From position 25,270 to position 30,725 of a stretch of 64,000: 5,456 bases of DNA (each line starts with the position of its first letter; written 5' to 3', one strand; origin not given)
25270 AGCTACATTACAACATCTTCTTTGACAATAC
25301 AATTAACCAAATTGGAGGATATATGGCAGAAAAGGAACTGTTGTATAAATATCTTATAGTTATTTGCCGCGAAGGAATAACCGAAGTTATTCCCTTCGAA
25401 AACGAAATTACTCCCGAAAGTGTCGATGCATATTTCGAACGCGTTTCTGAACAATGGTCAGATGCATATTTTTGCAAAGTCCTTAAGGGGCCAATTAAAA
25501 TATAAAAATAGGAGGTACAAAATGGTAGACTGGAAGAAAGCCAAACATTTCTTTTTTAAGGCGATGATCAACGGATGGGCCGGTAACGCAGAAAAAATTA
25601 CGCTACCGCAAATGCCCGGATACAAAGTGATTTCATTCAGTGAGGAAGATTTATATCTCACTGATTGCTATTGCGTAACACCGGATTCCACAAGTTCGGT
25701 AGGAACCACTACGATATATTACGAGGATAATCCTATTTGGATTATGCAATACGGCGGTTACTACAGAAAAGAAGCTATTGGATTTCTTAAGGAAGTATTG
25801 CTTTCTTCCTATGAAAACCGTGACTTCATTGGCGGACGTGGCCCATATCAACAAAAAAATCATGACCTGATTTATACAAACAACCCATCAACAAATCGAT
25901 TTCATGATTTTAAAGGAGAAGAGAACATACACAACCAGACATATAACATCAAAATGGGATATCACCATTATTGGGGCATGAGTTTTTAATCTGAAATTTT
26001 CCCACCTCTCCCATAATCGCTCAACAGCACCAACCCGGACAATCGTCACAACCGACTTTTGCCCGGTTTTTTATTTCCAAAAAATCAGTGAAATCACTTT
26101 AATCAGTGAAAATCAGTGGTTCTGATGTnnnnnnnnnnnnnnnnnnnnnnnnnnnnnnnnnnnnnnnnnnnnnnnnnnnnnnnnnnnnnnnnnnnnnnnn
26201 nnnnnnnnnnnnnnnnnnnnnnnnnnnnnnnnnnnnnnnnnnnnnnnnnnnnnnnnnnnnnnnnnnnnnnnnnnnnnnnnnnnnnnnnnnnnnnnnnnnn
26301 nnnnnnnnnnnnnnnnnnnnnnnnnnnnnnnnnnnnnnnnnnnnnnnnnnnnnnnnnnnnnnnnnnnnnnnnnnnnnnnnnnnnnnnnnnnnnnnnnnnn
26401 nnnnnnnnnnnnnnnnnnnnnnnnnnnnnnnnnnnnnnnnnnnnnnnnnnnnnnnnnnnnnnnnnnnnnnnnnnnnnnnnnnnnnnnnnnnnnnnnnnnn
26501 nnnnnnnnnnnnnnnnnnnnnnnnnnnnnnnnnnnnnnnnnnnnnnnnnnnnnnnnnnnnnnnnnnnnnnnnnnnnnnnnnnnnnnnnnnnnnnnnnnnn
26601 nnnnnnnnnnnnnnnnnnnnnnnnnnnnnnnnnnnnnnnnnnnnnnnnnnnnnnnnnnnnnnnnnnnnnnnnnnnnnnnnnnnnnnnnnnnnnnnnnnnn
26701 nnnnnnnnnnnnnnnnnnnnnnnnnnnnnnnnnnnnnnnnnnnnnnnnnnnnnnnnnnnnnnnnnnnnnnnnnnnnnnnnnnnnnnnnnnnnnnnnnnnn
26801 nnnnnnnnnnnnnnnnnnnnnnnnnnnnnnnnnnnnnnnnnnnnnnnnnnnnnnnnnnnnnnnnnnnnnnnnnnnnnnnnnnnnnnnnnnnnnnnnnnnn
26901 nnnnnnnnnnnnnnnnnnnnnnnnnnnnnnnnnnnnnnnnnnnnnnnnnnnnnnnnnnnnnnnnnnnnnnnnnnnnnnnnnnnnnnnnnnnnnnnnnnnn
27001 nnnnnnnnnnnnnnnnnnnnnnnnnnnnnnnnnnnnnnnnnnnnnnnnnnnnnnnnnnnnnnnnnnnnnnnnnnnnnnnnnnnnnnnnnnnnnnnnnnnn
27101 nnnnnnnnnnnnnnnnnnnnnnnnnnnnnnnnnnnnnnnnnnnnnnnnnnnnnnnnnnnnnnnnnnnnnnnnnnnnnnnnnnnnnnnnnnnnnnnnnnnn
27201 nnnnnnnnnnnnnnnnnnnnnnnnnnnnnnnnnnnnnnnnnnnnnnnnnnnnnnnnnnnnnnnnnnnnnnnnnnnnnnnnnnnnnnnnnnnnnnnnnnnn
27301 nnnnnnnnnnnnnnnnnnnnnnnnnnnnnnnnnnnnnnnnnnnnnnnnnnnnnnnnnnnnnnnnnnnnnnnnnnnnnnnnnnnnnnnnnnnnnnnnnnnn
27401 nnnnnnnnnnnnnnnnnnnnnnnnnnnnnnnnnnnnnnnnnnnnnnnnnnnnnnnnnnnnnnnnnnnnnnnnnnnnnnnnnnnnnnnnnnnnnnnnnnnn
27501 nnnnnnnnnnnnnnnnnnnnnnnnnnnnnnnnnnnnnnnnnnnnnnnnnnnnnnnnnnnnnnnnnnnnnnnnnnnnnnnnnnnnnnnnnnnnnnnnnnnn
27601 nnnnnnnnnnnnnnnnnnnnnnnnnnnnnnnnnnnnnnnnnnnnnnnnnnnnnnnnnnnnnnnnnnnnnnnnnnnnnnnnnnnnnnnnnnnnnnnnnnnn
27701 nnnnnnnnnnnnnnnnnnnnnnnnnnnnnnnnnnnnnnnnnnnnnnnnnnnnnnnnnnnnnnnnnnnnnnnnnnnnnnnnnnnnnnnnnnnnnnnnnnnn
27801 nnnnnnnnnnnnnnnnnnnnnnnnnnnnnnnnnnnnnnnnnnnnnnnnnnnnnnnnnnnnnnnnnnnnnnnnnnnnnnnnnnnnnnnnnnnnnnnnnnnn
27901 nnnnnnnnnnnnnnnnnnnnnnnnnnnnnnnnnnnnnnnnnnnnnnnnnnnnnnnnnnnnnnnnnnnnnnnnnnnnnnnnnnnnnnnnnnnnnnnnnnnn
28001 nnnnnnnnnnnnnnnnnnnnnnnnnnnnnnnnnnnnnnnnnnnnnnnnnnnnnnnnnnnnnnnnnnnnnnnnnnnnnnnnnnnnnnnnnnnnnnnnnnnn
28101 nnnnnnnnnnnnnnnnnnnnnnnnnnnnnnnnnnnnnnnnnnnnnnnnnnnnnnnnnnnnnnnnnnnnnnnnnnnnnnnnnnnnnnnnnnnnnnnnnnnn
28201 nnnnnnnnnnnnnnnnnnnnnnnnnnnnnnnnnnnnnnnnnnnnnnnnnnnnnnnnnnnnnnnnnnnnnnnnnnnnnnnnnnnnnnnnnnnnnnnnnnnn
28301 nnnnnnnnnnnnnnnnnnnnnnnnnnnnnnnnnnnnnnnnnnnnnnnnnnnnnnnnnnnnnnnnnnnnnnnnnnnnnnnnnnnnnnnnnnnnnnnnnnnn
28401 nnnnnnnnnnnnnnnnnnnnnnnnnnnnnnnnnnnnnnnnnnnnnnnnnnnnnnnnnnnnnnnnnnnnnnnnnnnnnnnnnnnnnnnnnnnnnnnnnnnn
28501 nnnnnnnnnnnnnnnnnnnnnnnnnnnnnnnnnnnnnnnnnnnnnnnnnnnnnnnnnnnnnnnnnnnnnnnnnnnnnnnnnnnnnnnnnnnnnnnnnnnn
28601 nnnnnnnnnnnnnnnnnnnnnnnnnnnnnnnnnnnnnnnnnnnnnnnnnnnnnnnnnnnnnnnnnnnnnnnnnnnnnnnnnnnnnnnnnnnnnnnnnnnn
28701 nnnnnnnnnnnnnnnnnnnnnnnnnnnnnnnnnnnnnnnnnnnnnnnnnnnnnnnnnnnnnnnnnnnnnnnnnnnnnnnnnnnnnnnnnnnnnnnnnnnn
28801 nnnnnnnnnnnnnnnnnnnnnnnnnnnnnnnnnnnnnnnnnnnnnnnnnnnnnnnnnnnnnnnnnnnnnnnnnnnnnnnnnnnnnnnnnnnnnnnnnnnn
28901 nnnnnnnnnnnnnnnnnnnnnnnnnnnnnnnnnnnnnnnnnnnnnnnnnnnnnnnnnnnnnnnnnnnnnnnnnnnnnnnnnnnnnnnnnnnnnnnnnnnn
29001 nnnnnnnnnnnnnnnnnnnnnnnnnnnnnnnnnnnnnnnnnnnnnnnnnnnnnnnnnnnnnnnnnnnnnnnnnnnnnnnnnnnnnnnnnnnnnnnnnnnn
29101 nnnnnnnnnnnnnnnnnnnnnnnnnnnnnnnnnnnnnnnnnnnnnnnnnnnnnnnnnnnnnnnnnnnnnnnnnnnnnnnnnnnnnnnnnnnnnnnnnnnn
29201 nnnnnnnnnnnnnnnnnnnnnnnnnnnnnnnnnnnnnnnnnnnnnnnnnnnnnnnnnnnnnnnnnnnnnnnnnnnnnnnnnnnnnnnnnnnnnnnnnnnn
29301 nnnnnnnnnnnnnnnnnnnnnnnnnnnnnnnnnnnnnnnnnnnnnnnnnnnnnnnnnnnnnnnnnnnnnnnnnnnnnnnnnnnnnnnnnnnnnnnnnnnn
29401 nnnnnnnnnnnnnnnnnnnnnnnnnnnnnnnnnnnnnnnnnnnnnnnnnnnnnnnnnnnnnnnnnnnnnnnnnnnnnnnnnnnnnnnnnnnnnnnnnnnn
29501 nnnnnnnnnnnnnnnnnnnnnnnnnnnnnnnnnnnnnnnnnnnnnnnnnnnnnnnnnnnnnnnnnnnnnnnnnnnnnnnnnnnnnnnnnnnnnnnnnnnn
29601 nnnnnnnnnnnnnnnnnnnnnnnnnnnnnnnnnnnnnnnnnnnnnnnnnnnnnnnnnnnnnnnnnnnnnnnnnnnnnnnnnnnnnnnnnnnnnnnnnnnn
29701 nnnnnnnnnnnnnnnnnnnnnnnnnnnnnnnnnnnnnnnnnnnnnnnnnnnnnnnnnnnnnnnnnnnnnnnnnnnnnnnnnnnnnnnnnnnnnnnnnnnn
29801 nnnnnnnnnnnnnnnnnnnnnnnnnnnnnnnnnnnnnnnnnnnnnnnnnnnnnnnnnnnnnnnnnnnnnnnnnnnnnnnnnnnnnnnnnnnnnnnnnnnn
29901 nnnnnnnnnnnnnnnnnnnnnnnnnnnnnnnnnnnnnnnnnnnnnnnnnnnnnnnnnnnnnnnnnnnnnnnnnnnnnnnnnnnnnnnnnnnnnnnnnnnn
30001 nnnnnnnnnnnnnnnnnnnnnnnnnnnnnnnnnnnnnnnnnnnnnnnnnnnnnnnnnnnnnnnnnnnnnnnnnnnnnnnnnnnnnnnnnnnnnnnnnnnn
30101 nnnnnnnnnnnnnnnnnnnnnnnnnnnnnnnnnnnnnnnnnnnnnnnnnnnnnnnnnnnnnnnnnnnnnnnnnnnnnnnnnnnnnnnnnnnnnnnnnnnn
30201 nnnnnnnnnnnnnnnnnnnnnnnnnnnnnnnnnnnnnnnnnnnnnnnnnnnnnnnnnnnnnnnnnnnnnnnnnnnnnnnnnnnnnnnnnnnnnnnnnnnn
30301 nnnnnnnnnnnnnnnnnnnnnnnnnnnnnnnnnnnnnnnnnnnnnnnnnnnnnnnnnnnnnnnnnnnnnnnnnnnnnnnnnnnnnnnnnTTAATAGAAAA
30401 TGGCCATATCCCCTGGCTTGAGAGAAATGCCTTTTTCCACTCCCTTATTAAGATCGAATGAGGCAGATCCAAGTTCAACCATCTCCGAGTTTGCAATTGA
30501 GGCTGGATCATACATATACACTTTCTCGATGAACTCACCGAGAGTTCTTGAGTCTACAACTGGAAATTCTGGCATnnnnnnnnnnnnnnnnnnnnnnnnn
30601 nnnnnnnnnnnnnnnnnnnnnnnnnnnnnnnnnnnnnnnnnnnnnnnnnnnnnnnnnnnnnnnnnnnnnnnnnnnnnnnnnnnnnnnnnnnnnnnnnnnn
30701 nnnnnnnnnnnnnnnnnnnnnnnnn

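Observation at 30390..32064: LexA/CI-like S24 repressor with a candidate palindromic operator and an adjacent strong-SD two-gene module of unknown function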

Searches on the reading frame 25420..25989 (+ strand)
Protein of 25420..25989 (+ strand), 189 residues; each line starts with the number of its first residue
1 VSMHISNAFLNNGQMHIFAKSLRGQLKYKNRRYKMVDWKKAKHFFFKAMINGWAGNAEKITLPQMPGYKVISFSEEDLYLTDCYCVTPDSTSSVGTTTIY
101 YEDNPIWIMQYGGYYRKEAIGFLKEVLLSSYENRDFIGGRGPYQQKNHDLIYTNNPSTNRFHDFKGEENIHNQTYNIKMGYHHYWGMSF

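Call 73: search_protein_families(library=ncbifam, proteins=[window:25420-25989:+], max_evalue=0.01)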
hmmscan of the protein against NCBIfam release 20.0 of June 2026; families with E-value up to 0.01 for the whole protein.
window:25420-25989:+ (189 aa): 0 families

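Call 74: search_protein_families(library=pfam, proteins=[window:25420-25989:+], max_evalue=0.001)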
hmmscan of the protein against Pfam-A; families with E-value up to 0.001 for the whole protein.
window:25420-25989:+ (189 aa): 1 family
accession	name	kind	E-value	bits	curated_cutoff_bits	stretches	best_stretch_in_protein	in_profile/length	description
PF18931.5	DUF5680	-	1.8e-10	41.6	25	1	94-178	10-96/104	Domain of unknown function (DUF5680)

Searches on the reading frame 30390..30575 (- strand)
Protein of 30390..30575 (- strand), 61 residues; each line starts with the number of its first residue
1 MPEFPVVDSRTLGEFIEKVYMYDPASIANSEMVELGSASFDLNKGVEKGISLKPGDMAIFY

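Call 5: search_protein_families(library=pfam, proteins=[window:30390-30575:-], max_evalue=0.01)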
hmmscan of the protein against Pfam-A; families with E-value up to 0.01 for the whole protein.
window:30390-30575:- (61 aa): 0 families

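Call 8: search_protein_families(library=phrogs, proteins=[window:30390-30575:-], max_evalue=0.1)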
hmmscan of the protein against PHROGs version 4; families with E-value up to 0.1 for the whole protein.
window:30390-30575:- (61 aa): 0 families

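Call 9: search_protein_families(library=ncbifam, proteins=[window:30390-30575:-], max_evalue=0.1)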
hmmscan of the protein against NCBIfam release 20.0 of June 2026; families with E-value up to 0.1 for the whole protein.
window:30390-30575:- (61 aa): 0 families

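Call 10: search_protein_families(library=padloc, proteins=[window:30390-30575:-], max_evalue=0.1)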
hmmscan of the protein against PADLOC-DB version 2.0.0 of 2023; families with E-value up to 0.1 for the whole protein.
window:30390-30575:- (61 aa): 0 families

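Call 67: search_solved_structures(query=A2, max_evalue=10)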
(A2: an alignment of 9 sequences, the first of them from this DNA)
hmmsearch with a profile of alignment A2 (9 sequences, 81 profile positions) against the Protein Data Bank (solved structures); distinct sequences matched with E-value up to 10: 1.
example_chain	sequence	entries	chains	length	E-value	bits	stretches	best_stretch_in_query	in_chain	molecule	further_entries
9jrr_A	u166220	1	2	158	0.044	17.1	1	43-69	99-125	DUF386 domain-containing protein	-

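Call 68: search_protein_families(library=pfam, alignment_id=A2, max_evalue=10)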
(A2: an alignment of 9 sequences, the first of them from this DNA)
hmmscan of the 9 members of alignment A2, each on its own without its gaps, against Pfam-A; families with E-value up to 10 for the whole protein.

A. member 1, seq(61 aa): 0 families

B. families by the number of members that match (of 9 scanned): 4 families
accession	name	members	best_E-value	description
PF22753.2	Ape1_N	1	0.06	Peptidoglycan O-acetylesterase, N-terminal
PF20364.3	DUF6659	1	0.12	Family of unknown function (DUF6659)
PF25157.1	Vps8_C_schizo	1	0.16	Schizosaccharomyces Vps8, C-terminal domain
PF07085.17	DRTGG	1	0.2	DRTGG domain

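Call 69: find_homologous_proteins(query=A2, max_evalue=1)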
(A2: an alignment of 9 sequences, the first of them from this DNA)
Query A2 (9 sequences) (61 aa, profile of the alignment): 11 proteins with E <= 1 among 639 candidates.
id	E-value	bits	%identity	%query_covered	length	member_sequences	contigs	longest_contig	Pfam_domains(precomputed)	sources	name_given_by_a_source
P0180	9.9e-21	91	-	-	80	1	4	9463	-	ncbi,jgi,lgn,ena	ncbi:MAG: hypothetical protein WCO05_03835 [Candidatus Moraniibacteriota bacterium]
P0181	4.1e-19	86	-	-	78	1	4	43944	-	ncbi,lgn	ncbi:MAG: hypothetical protein WAV73_04580 [Candidatus Moraniibacteriota bacterium]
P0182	7.3e-19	85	28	41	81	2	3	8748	-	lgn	-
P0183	2.8e-18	84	29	56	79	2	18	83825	-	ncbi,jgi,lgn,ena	jgi:hypothetical protein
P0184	3.2e-18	83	-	-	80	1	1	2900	-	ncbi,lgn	-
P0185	1.8e-16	78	77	100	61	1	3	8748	-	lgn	-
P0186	4.1e-16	77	100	100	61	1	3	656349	-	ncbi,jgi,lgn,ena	ncbi:MAG: hypothetical protein WC848_00630 [Parcubacteria group bacterium]|jgi:hypothetical protein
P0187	9.1e-16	75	-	-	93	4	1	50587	-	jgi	-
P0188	6.2e-13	66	-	-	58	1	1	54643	-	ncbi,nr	ncbi:MAG: hypothetical protein NTY33_01075 [Candidatus Moranbacteria bacterium]|nr:hypothetical prot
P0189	2.7e-12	64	-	-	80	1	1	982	-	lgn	-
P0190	4.8e-7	48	-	-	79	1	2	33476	-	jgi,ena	jgi:hypothetical protein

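Call 105: search_dna_similar(query=window:30390-30575:-, collection=phages, mode=protein, max_evalue=0.01, max_rows=10)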
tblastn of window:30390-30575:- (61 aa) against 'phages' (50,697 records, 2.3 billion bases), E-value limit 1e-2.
No match.
